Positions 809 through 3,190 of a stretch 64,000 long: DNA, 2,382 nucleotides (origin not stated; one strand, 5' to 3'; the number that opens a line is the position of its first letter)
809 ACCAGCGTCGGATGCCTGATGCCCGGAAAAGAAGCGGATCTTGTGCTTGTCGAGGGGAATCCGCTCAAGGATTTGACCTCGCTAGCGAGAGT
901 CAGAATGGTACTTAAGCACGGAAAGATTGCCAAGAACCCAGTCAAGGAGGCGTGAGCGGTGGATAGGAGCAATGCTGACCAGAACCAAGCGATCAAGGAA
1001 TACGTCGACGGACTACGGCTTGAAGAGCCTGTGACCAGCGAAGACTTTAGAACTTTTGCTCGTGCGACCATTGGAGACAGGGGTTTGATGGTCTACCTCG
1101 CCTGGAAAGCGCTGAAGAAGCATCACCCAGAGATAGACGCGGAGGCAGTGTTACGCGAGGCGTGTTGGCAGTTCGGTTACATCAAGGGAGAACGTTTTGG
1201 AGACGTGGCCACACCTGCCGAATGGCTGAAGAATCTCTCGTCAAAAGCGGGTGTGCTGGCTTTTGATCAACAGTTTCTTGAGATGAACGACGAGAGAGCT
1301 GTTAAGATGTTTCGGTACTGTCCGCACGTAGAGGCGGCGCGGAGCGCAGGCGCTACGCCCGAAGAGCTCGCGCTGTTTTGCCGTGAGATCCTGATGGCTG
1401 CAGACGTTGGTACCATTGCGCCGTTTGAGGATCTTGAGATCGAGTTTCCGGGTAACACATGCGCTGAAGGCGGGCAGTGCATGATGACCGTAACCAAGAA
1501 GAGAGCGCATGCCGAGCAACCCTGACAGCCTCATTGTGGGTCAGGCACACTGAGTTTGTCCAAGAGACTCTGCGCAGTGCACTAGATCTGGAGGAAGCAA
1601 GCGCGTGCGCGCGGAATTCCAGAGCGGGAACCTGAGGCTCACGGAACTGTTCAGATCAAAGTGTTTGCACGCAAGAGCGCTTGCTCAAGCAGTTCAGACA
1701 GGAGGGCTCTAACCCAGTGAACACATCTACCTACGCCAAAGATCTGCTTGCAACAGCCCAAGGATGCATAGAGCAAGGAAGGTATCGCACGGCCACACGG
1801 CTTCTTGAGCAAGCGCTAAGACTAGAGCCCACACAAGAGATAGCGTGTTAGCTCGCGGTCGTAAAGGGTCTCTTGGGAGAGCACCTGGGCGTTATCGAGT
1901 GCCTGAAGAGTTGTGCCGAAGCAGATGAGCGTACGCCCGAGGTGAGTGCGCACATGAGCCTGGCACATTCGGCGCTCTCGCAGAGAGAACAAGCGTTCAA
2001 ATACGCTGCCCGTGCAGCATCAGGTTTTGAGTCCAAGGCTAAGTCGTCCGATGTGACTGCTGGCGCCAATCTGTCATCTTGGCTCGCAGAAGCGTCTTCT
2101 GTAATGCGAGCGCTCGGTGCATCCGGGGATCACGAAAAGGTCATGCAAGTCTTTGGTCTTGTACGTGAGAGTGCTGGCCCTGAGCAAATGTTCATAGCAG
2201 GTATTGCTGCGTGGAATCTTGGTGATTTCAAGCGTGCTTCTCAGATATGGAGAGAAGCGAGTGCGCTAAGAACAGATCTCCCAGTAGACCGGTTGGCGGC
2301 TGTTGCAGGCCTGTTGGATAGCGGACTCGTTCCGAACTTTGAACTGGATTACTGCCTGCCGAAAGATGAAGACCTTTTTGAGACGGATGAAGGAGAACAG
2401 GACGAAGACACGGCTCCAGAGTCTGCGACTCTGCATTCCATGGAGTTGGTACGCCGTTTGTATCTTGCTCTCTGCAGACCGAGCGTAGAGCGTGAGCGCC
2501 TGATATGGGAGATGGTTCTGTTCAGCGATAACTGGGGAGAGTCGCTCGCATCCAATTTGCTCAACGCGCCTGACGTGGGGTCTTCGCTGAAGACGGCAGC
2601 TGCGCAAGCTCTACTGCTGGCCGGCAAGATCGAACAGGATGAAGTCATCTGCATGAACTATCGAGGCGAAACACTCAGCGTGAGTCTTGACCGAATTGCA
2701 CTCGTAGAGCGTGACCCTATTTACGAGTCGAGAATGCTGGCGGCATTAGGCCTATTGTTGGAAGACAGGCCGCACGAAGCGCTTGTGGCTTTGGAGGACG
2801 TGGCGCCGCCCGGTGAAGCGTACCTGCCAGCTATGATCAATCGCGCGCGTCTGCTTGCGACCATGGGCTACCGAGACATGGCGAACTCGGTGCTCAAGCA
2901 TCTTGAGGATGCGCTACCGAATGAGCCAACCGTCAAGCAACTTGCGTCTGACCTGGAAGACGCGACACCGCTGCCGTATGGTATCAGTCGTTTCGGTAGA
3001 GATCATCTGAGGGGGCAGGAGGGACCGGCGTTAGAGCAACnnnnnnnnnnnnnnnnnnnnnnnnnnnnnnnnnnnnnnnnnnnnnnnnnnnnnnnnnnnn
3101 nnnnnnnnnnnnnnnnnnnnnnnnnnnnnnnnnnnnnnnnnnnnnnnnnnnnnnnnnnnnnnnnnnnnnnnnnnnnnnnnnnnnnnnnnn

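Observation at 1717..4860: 995-aa TPR / PRiA4_ORF3 / SEC-C fusion protein with an in-frame TAG splitting off an N-terminal TPR-like extension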

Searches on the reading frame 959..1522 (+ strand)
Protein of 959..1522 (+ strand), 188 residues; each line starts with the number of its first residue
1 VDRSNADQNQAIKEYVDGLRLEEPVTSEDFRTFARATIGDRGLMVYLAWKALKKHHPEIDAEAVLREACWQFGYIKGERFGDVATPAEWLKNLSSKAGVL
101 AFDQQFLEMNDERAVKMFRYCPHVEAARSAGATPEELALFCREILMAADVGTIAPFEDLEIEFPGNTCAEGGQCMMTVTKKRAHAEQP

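Call 9: search_protein_families(library=pfam, proteins=[window:959-1522:+])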
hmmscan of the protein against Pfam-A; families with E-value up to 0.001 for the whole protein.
window:959-1522:+ (188 aa): 1 family
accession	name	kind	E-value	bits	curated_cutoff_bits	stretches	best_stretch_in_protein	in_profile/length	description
PF14196.11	ATC_hydrolase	-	9.4e-07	30.2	28.1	1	44-151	8-121/145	L-2-amino-thiazoline-4-carboxylic acid hydrolase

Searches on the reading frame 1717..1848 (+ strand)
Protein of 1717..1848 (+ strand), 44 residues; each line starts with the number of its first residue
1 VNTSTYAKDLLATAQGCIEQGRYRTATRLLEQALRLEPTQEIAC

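Call 5: search_protein_families(library=pfam, proteins=[window:1717-1848:+], max_evalue=1)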
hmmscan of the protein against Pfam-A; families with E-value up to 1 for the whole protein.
window:1717-1848:+ (44 aa): 14 families
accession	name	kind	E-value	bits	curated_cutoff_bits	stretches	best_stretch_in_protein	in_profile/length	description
PF13428.12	TPR_14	-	0.00022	22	23.5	1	10-41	4-35/44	Tetratricopeptide repeat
PF07719.23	TPR_2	-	0.00027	21.3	27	1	9-39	3-33/34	Tetratricopeptide repeat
PF14559.12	TPR_19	-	0.0039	17.9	25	1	18-40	2-24/68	Tetratricopeptide repeat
PF13176.12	TPR_7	-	0.0041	17.6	27.9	1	14-39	6-31/36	Tetratricopeptide repeat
PF14863.12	Alkyl_sulf_dimr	-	0.012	16.5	26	1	7-41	69-103/139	Alkyl sulfatase dimerisation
PF13424.12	TPR_12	-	0.021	15.5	30.1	1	10-36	48-74/77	Tetratricopeptide repeat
PF03693.20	ParD_antitoxin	-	0.022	15.6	21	1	12-41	15-44/81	Bacterial antitoxin of ParD toxin-antitoxin type II system and RHH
PF14853.12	Fis1_TPR_C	-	0.023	15.3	25.3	1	14-39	8-33/53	Fis1 C-terminal tetratricopeptide repeat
PF13414.12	TPR_11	-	0.03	14.5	26.8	1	18-40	5-27/42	TPR repeat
PF00515.34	TPR_1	-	0.05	13.9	27.8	1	18-39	12-33/34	Tetratricopeptide repeat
PF07721.20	TPR_4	-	0.066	14.3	27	1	11-32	5-26/26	Tetratricopeptide repeat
PF13374.12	TPR_10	-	0.07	13.6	27.5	1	19-36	14-31/42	Tetratricopeptide repeat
PF13432.12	TPR_16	-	0.11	13.4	32.7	1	18-38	8-28/65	Tetratricopeptide repeat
PF05168.19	HEPN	-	0.13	12.9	22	1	7-35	8-36/117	HEPN domain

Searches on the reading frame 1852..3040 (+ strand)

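Call 49: search_protein_families(library=pfam, proteins=[window:1852-3040:+], max_evalue=10)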
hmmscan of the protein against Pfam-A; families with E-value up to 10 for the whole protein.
window:1852-3040:+ (396 aa): 2 families
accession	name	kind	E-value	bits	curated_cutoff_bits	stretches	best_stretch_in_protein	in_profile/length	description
PF07721.20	TPR_4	-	0.014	16.4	27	0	116-135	7-26/26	Tetratricopeptide repeat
PF07719.23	TPR_2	-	0.13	12.9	27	1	113-139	4-30/34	Tetratricopeptide repeat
